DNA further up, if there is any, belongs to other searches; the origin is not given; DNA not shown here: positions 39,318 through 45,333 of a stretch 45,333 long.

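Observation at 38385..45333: Giant surface protein (more than 2,315 aa visible) built from at least five ~415-455-aa super-modules, with its N-terminus beyond the window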

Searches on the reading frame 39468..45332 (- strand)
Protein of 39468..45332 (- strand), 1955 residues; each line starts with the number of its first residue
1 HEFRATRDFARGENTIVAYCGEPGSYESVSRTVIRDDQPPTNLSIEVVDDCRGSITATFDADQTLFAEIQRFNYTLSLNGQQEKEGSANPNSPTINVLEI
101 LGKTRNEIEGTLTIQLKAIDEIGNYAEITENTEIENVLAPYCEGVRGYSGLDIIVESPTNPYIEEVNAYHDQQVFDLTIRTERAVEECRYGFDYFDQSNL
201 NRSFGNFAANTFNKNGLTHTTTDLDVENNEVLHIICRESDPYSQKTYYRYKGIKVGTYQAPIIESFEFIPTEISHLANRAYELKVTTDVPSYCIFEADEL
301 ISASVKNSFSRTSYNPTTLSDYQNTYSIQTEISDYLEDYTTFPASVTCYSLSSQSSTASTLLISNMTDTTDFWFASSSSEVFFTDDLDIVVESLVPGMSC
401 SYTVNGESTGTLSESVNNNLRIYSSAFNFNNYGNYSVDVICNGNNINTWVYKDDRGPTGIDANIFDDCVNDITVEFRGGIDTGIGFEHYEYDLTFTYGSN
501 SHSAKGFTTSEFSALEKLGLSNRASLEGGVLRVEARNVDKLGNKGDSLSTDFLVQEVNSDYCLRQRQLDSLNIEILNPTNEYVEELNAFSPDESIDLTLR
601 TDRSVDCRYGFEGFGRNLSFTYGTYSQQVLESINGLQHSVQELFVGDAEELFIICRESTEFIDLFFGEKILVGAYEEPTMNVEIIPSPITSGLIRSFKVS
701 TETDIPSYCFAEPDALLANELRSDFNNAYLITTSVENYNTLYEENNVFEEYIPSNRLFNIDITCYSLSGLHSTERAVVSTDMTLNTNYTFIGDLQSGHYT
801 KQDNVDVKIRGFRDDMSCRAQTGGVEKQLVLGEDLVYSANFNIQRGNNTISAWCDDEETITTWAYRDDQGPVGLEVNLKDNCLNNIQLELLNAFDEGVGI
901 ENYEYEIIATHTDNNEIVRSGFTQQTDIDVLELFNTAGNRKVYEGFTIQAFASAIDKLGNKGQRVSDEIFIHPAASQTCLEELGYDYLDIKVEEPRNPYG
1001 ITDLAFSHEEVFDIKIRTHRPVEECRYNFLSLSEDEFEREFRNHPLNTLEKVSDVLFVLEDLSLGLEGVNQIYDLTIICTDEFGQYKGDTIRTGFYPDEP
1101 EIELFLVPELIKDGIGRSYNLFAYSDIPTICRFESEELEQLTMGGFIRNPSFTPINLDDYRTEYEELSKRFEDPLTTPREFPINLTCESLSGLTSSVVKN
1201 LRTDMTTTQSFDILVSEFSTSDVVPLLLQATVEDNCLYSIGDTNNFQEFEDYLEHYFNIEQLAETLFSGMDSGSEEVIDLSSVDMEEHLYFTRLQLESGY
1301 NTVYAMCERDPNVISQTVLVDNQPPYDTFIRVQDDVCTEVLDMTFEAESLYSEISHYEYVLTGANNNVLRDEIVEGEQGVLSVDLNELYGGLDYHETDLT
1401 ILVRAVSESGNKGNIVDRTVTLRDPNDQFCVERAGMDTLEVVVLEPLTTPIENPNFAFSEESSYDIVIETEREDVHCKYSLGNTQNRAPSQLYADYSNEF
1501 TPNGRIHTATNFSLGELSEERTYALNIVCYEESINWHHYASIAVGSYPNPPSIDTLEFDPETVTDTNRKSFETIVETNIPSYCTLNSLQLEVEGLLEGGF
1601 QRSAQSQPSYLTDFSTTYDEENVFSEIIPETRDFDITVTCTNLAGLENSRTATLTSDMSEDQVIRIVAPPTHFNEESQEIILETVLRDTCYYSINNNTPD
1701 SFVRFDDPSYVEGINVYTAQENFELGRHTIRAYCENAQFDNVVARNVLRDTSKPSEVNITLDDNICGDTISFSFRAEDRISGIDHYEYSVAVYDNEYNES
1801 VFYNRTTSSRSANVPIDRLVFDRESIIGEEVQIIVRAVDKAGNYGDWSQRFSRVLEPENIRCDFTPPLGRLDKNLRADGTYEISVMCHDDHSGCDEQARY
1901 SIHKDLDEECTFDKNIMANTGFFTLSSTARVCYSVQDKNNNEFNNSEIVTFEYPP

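Call 33: find_homologous_proteins(query=window:39468-45332:-)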
Query window:39468-45332:-: 8000 candidates shared short words with the query, none scored E <= 0.001.
